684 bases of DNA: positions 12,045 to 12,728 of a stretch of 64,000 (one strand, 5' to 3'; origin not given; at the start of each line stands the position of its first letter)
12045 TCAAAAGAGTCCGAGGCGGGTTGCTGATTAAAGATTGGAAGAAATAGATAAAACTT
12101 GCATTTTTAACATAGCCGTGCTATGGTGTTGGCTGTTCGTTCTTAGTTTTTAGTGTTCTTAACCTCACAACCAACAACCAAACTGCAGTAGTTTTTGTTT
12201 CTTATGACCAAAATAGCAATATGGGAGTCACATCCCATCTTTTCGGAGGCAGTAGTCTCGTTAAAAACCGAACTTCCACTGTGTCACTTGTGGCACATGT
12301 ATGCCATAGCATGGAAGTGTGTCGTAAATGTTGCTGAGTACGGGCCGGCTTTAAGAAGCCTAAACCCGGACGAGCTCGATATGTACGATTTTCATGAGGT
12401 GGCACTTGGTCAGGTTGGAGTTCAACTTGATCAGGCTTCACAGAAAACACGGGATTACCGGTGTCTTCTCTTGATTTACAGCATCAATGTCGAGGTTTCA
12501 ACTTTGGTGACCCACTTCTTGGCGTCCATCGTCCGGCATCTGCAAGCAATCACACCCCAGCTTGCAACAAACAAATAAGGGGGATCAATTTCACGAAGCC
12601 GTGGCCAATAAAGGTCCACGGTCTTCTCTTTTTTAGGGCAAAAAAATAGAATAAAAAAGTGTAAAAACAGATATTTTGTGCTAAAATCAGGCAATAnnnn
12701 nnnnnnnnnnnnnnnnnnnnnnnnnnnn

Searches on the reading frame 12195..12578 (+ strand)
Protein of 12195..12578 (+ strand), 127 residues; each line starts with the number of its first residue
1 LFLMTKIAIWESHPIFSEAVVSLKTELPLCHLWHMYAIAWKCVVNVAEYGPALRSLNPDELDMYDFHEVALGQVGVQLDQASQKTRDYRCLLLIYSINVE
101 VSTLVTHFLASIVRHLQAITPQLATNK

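Call 10: search_protein_families(library=pfam, proteins=[window:12195-12578:+], max_evalue=1)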
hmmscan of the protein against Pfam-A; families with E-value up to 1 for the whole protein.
window:12195-12578:+ (127 aa): 0 families

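Call 13: find_homologous_proteins(query=window:12195-12578:+, max_evalue=0.01)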
Query window:12195-12578:+ (127 aa): 1 proteins with E <= 0.01 among 3 candidates.
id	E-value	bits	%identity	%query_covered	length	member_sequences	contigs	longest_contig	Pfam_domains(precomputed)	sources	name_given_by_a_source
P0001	9.9e-54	199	100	73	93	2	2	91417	-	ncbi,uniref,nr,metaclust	ncbi:hypothetical protein A2738_03695 [Candidatus Nomurabacteria bacterium RIFCSPHIGHO2_01_FULL_42_1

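Call 37: predict_structure(protein=window:12204-12575:+)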
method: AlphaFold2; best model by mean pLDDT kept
length: 124 residues; sequences in the alignment: 1
mean_pLDDT: 41.2   pTM: 0.28
mean pLDDT of the five models: 41.2, 40.3, 38.6, 37.7, 35.9
residues with pLDDT >= 90: 0; 70-90: 0; 50-70: 10; < 50: 114
segments of 3 or more residues with pLDDT < 50: 1-21, 23-34, 40-104, 108-110, 116-124
pLDDT, mean of each block of 10 residues (from residue 1): 32 41 43 48 48 44 34 33 38 40 49 46 41
secondary structure, 60 per line:
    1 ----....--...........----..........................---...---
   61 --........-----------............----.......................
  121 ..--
elements in order: H5-8 H11-21 H26-51 H63-70 H82-93 H98-122

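Call 38: search_protein_representatives(protein=window:12195-12578:+)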
Query: 127 residues. Proteins with E-value up to 0.001 (for the whole library): 4; up to 1e-10: 1; up to 1e-30: 1. The best 4 are listed.
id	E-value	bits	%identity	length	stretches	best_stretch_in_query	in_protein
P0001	3.1e-54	198.5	100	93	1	35-127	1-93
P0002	6.5e-08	48.9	29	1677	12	2-35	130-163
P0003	1.3e-04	38.3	27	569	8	16-45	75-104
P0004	4.3e-04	36.6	43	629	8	60-84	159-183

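Call 40: search_protein_families(library=padloc, proteins=[window:12195-12578:+], max_evalue=0.01)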
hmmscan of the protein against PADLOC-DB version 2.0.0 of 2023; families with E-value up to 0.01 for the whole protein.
window:12195-12578:+ (127 aa): 0 families

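Call 41: search_protein_families(library=phrogs, proteins=[window:12195-12578:+], max_evalue=0.01)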
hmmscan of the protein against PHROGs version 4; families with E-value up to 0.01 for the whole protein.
window:12195-12578:+ (127 aa): 0 families

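Call 42: find_related_loci(query=window:12195-12578:+, collection=metagenome_contigs, flank=3000)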
Query window:12195-12578:+ (127 aa) in metagenome_contigs; peptide patterns used: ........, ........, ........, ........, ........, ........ (x = any residue, [..] = any of these).
194 stretches matched a pattern; 1 encode a relative of the query (tblastn E <= 1e-3); 1 distinct loci.
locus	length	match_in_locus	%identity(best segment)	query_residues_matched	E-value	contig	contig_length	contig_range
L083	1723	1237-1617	99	1-127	2e-91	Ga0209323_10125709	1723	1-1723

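Call 43: find_related_loci(query=window:12195-12578:+, collection=viral_contigs, flank=3000)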
Query window:12195-12578:+ (127 aa) in viral_contigs; peptide patterns used: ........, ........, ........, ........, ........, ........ (x = any residue, [..] = any of these).
14 stretches matched a pattern, but none encodes a relative of the query by tblastn (E <= 1e-3).

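Call 57: search_protein_families(library=ncbifam, proteins=[window:12195-12578:+], max_evalue=0.1)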
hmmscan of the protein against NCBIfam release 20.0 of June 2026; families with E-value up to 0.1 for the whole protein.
window:12195-12578:+ (127 aa): 0 families

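Call 58: search_solved_structures(query=window:12195-12578:+, max_evalue=1)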
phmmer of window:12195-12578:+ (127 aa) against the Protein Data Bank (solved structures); distinct sequences matched with E-value up to 1: 2.
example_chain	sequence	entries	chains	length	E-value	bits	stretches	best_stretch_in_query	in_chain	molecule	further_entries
3dsq_A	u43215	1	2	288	0.58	13.5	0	4-91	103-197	Pyrrolysyl-tRNA synthetase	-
2zni_A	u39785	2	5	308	0.68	13.3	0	4-91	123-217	Pyrrolysyl-tRNA synthetase | Putative uncharacterized protein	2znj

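Call 65: search_dna_similar(query=window:12204-12575:+, collection=phages, mode=protein, max_evalue=1, max_rows=5)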
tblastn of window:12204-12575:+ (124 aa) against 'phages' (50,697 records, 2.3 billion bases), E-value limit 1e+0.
No match.

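Call 66: search_dna_similar(query=window:12204-12575:+, collection=plasmids, mode=protein, max_evalue=1, max_rows=5)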
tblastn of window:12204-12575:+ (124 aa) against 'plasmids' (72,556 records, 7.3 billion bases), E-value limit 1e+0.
No match.
